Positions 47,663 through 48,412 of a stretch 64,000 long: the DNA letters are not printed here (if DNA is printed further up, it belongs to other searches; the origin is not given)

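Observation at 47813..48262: Nested Cys/His module, copy 3: present in one SpaA domain of protein 2 and absent from the equivalent domain of protein 1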

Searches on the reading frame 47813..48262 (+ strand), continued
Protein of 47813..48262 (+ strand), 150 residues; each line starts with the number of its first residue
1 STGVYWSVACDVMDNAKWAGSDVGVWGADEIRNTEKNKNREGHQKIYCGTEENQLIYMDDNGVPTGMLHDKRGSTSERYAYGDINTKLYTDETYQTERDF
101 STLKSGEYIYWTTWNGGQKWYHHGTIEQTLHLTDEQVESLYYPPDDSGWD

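Call 49: search_protein_families(library=ncbifam, proteins=[L003:8494-9597:+, L005:8502-9614:+, L005:7640-7981:+, L005:10215-11141:-, L005:6088-7335:-, L009:8419-8871:-, L003:7779-7931:+, L005:2196-2666:-, L006:5434-5808:-, L001:7591-8004:+], max_evalue=0.01)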
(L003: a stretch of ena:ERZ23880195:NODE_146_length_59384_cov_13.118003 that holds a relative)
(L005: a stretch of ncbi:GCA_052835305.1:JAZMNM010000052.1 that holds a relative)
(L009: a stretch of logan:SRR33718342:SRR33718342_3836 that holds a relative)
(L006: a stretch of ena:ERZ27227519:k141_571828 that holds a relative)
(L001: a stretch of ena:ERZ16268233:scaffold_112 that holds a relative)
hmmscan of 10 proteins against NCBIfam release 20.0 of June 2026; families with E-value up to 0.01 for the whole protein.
L003:8494-9597:+ (367 aa): 62 families (the best 25 are shown)
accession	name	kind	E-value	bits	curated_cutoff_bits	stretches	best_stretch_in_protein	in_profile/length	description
TIGR04055.1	rSAM_NirJ2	equivalog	1.5e-24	87.1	500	1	32-338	9-315/326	putative heme d1 biosynthesis radical SAM protein NirJ2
TIGR04250.1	SCM_rSAM_ScmE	equivalog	4.4e-24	85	400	1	27-186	7-164/358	SynChlorMet cassette radical SAM/SPASM protein ScmE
TIGR04545.1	rSAM_ahbD_hemeb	equivalog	8.3e-24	84.6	500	1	28-338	5-328/339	heme b synthase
TIGR02668.1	moaA_archaeal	equivalog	3.9e-20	72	325.25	1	27-293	14-278/303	GTP 3',8-cyclase MoaA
TIGR04051.1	rSAM_NirJ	equivalog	2.7e-19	69.3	515.45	1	29-192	8-168/354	heme d1 biosynthesis radical SAM protein NirJ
TIGR04082.1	rSAM_for_selen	equivalog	5.5e-19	68.3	350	1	33-329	209-498/516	thio(seleno)oxazole modification radical SAM maturase SbtM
NF038283.1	viperin_w_prok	equivalog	3.3e-17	62.6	180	1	31-179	10-169/281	viperin family antiviral radical SAM protein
TIGR04251.1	SCM_rSAM_ScmF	equivalog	5.9e-17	62.1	400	1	33-190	14-172/353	SynChlorMet cassette radical SAM/SPASM protein ScmF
TIGR03962.1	mycofact_rSAM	equivalog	1.1e-16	61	265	1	22-196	11-182/339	mycofactocin radical SAM maturase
TIGR02666.1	moaA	equivalog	1.1e-16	60.8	284.05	1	32-245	19-241/336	GTP 3',8-cyclase MoaA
TIGR04546.1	rSAM_ahbC_deAc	equivalog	1.3e-16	60.4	650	1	32-193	48-206/390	12,18-didecarboxysiroheme deacetylase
TIGR04053.2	TIGR04053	equivalog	1.7e-16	60.4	395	1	28-196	13-182/366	TIGR04053 family radical SAM/SPASM domain-containing protein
NF001199.0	PRK00164.2-1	equivalog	1.8e-16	60.1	231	1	27-292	16-279/308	GTP 3',8-cyclase MoaA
TIGR04317.1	W_rSAM_matur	equivalog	5.3e-16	58.7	380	1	27-282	8-257/349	tungsten cofactor oxidoreductase radical SAM maturase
NF045574.1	sacti_mat_StsB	exception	1.2e-15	57.3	625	1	33-192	106-261/466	StsB family radical SAM/SPASM domain sactipeptide maturase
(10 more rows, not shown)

L005:8502-9614:+ (370 aa): 63 families (the best 25 are shown)
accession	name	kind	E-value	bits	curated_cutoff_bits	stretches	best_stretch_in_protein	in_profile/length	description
TIGR04545.1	rSAM_ahbD_hemeb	equivalog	6.8e-25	88.2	500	1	30-354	5-337/339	heme b synthase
TIGR04055.1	rSAM_NirJ2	equivalog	4.5e-23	82.3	500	1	34-354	9-324/326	putative heme d1 biosynthesis radical SAM protein NirJ2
TIGR02668.1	moaA_archaeal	equivalog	2.4e-19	69.4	325.25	1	32-304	17-283/303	GTP 3',8-cyclase MoaA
TIGR04051.1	rSAM_NirJ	equivalog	1.8e-17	63.4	515.45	1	31-195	8-168/354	heme d1 biosynthesis radical SAM protein NirJ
TIGR02666.1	moaA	equivalog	2e-17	63.2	284.05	1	34-200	19-190/336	GTP 3',8-cyclase MoaA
TIGR04546.1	rSAM_ahbC_deAc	equivalog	1.1e-16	60.7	650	1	31-198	45-208/390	12,18-didecarboxysiroheme deacetylase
TIGR04250.1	SCM_rSAM_ScmE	equivalog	1.2e-16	60.6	400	1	31-189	9-164/358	SynChlorMet cassette radical SAM/SPASM protein ScmE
TIGR03962.1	mycofact_rSAM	equivalog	1.3e-16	60.8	265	1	24-358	11-337/339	mycofactocin radical SAM maturase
TIGR03961.1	rSAM_PTO1314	hypoth_equivalog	8.7e-16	58.1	306.05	1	8-216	7-204/332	PTO1314 family radical SAM protein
NF045574.1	sacti_mat_StsB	exception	4e-15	55.6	625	1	35-195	106-261/466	StsB family radical SAM/SPASM domain sactipeptide maturase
NF001199.0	PRK00164.2-1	equivalog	6.4e-15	55.1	231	1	30-296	17-277/308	GTP 3',8-cyclase MoaA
NF050035.1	rSAM_WgK_link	exception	9.2e-15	54.5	650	1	33-205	17-186/367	radical SAM/SPASM peptide maturase WgkB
NF041298.1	rSAM_mat_DynA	equivalog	1.9e-14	53.4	450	1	34-353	10-340/356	dynobactin maturation radical SAM/SPASM protein DynA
TIGR03942.1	sulfatase_rSAM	equivalog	5.1e-14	52.1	349.45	1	35-195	11-181/363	anaerobic sulfatase maturase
TIGR02109.1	PQQ_syn_pqqE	equivalog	8e-14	51.3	381.35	1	24-195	6-174/358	pyrroloquinoline quinone biosynthesis protein PqqE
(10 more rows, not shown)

L005:7640-7981:+ (113 aa): 1 family
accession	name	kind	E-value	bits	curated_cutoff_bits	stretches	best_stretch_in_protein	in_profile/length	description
NF033536.1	lasso_PqqD_Bac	exception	5.1e-06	26.6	80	1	29-103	10-79/88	lasso peptide biosynthesis PqqD family chaperone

L005:10215-11141:- (308 aa): 2 families
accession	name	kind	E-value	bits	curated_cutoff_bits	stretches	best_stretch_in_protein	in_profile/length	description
TIGR04249.1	SCM_chp_ScmC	equivalog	5.4e-10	39.1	125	1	143-295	114-269/292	SynChlorMet cassette protein ScmC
TIGR04352.1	HprK_rel_A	equivalog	2.9e-05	23.3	200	1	152-196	94-137/280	HprK-related kinase A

L005:6088-7335:- (415 aa): 0 families

L009:8419-8871:- (150 aa): 4 families
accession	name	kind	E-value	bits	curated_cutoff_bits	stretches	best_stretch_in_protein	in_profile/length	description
TIGR02228.1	sigpep_I_arch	equivalog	3.1e-08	33.6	51.85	1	20-87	31-103/158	signal peptidase I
TIGR02754.1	sod_Ni_protease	equivalog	0.00012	22.5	63.25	1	25-86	3-68/90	nickel-type superoxide dismutase maturation protease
NF046067.1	SigPepSipWBacil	equivalog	0.0011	18.6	190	1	17-77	36-96/189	signal peptidase I SipW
TIGR02227.1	sigpep_I_bact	equivalog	0.0012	18.8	47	1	23-69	23-73/162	signal peptidase I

L003:7779-7931:+ (50 aa): 0 families

L005:2196-2666:- (156 aa): 0 families

L006:5434-5808:- (124 aa): 0 families

L001:7591-8004:+ (137 aa): 1 family
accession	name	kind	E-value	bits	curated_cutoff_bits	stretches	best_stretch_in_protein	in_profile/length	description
TIGR04248.1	SCM_PqqD_rel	equivalog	2e-05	24.7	100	1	51-129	3-78/84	SynChlorMet cassette protein ScmD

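Call 56: search_solved_structures(query=A3, max_evalue=10, show_alignments=2)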
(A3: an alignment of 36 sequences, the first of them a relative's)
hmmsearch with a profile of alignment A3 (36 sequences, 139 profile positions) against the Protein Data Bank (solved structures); distinct sequences matched with E-value up to 10: 3.
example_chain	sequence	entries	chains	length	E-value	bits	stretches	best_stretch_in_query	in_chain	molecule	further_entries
8afe_D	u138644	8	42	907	0.75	13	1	67-124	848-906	Crescentin-specific megabody MB13 | Crescentus-specific megabody MB13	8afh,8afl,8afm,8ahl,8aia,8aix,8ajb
1pko_A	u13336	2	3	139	0.79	13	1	69-125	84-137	Myelin Oligodendrocyte Glycoprotein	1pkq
3csp_A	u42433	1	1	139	1.1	12.5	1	69-125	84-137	Myelin-oligodendrocyte glycoprotein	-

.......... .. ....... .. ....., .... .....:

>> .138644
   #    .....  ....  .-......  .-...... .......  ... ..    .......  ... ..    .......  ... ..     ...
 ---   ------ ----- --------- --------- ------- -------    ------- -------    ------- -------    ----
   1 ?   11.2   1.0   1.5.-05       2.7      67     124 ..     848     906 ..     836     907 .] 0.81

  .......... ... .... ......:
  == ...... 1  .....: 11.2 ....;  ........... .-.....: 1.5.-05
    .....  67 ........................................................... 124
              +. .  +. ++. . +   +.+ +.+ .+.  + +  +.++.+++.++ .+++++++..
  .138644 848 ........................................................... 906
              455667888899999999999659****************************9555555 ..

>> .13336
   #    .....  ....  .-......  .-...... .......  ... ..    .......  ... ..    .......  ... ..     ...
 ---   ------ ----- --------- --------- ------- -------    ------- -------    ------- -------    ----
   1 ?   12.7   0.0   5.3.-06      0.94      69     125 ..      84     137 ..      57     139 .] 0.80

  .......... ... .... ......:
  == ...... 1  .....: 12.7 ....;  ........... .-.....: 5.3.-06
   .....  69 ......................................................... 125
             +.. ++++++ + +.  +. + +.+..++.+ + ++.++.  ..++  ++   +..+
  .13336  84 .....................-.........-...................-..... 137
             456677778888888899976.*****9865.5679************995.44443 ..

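Call 66: list_cluster_members(proteins=[P0001, P0002, P0021, P0057, P0003, P0004, P0005, P0018, P0047, P0180])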
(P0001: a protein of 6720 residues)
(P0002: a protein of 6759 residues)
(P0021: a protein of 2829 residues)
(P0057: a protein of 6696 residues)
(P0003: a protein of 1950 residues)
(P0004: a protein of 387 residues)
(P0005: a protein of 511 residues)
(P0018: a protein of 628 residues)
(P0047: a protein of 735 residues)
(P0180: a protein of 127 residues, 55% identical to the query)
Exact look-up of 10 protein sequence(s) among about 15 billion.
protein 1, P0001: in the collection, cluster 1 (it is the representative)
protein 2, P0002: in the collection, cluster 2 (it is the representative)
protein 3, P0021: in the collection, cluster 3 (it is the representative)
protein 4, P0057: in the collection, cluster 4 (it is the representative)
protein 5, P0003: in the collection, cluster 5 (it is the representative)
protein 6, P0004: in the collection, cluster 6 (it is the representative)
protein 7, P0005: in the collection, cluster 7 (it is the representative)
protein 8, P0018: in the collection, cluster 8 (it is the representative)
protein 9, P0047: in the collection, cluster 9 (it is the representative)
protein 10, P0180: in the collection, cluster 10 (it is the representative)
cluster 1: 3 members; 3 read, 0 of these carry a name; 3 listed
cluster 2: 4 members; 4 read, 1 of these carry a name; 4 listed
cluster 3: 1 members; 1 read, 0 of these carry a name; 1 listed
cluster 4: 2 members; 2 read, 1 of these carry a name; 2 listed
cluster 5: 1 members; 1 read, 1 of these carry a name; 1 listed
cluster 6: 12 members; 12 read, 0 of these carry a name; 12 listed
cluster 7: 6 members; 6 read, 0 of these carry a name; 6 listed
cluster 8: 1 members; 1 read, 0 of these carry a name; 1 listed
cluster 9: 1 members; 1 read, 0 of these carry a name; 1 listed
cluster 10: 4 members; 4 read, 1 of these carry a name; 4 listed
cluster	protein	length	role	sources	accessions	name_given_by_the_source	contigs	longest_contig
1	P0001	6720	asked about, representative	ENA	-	-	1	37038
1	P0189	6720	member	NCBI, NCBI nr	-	-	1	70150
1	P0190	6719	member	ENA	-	-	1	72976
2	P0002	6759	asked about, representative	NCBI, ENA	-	-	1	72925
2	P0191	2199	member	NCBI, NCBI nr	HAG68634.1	MAG TPA: hypothetical protein DCL38_01515, partial [Lachnospiraceae bacterium] | hypothetical protein [Lachnospiraceae bacterium]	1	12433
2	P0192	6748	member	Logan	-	-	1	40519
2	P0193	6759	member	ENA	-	-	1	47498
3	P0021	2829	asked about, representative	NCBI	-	-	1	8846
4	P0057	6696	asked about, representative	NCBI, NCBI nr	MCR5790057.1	MAG: Cna B-type domain-containing protein [Lachnospiraceae bacterium] | Cna B-type domain-containing protein [Lachnospiraceae bacterium]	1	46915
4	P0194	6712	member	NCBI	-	-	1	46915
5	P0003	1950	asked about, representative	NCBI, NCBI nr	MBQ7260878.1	MAG: hypothetical protein IJR19_05930, partial [Lachnospiraceae bacterium] | hypothetical protein [Lachnospiraceae bacterium]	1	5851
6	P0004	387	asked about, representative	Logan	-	-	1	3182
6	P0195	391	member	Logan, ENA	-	-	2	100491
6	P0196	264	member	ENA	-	-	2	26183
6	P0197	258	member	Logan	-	-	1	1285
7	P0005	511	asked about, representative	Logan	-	-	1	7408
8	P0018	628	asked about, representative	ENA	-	-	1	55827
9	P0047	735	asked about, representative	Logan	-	-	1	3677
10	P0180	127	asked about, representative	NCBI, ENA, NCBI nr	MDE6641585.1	MAG: hypothetical protein K2K63_13780 [Acetatifactor sp.] | hypothetical protein [Acetatifactor sp.]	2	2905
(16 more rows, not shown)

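Call 67: find_homologous_proteins(query=A5, max_evalue=0.001)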
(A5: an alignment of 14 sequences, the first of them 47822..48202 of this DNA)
Query A5 (14 sequences) (127 aa, profile of the alignment): 7 proteins with E <= 0.001 among 146 candidates.
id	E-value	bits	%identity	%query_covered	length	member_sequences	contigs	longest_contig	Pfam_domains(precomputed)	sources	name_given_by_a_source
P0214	6.3e-40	154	47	78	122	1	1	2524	-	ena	-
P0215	6.8e-39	150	44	87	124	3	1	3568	-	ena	-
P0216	1.9e-34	136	33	87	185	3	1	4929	-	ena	-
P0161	1.0e-24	105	42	76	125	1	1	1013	-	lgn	-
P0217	2.9e-19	87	29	98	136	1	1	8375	-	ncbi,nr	ncbi:MAG: hypothetical protein K6F00_11980 [Lachnospiraceae bacterium]|nr:hypothetical protein [Lach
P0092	7.4e-17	80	44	43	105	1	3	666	-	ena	-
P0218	1.2e-5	43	33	31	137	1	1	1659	-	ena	-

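Call 68: find_encoding_contigs(protein=P0195, flank=8000, max_places=1)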
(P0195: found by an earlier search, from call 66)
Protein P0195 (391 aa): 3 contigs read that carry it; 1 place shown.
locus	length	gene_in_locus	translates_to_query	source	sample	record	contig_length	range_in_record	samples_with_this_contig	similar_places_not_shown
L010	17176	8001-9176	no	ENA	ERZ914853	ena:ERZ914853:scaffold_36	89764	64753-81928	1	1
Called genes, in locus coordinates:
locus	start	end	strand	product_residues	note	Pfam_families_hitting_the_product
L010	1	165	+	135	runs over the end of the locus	-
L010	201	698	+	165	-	-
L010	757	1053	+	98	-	-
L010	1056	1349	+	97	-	-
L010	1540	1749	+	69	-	-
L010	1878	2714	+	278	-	PF00140:Sigma70_r1_2, PF04542:Sigma70_r2, PF04539:Sigma70_r3, PF04545:Sigma70_r4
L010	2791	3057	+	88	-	-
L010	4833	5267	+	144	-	PF01981:PTH2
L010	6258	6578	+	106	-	PF20274:cREC_REC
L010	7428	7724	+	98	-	-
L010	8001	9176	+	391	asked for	PF24547:DUF7601 (faint)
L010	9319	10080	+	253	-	PF11645:PDDEXK_5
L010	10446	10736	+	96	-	-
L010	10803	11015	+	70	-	-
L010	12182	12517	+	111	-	-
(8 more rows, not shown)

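Call 69: find_encoding_contigs(protein=P0018, flank=8000, max_places=1)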
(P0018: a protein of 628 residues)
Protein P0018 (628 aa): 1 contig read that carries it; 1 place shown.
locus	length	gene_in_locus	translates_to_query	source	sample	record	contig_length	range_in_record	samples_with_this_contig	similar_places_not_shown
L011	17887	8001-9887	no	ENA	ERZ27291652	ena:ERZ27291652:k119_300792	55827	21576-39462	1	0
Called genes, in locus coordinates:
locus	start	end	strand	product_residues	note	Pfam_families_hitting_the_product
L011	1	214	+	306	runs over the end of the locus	PF08239:SH3_3, PF00877:NLPC_P60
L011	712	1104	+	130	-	-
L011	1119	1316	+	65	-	-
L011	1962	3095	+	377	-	PF20720:nSTAND3, PF00004:AAA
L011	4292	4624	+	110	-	-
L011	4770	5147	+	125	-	-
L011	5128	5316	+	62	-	-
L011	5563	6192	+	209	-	PF08239:SH3_3 (weak)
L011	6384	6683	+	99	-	-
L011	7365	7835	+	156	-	-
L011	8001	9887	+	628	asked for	-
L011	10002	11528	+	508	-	PF11443:DUF2828, PF25043:DUF7788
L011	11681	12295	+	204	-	-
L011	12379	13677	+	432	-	-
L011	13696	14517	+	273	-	-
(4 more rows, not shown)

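Call 79: search_protein_families(library=phrogs, proteins=[window:47813-48262:+, P0004, P0018, P0047, P0019, P0026, P0009], max_evalue=0.1)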
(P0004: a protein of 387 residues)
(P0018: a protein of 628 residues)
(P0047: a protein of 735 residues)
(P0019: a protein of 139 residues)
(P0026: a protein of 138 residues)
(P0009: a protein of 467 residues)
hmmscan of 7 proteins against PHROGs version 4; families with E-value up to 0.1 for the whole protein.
window:47813-48262:+ (150 aa): 0 families

P0004 (387 aa): 0 families

P0018 (628 aa): 1 family
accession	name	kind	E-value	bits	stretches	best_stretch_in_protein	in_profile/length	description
phrog_15511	-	unknown function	3.1e-08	34.1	1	346-432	207-292/511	-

P0047 (735 aa): 1 family
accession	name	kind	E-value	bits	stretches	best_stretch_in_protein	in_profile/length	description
phrog_21385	-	unknown function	0.05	15.1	0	130-197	12-78/93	-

P0019 (139 aa): 0 families

P0026 (138 aa): 0 families

P0009 (467 aa): 0 families

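Call 80: find_related_loci(query=P0004, collection=viral_contigs, flank=5000)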
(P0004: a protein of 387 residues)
Query P0004 (387 aa) in viral_contigs; peptide patterns used: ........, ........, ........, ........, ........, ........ (x = any residue, [..] = any of these).
24 stretches matched a pattern, but none encodes a relative of the query by tblastn (E <= 1e-3).
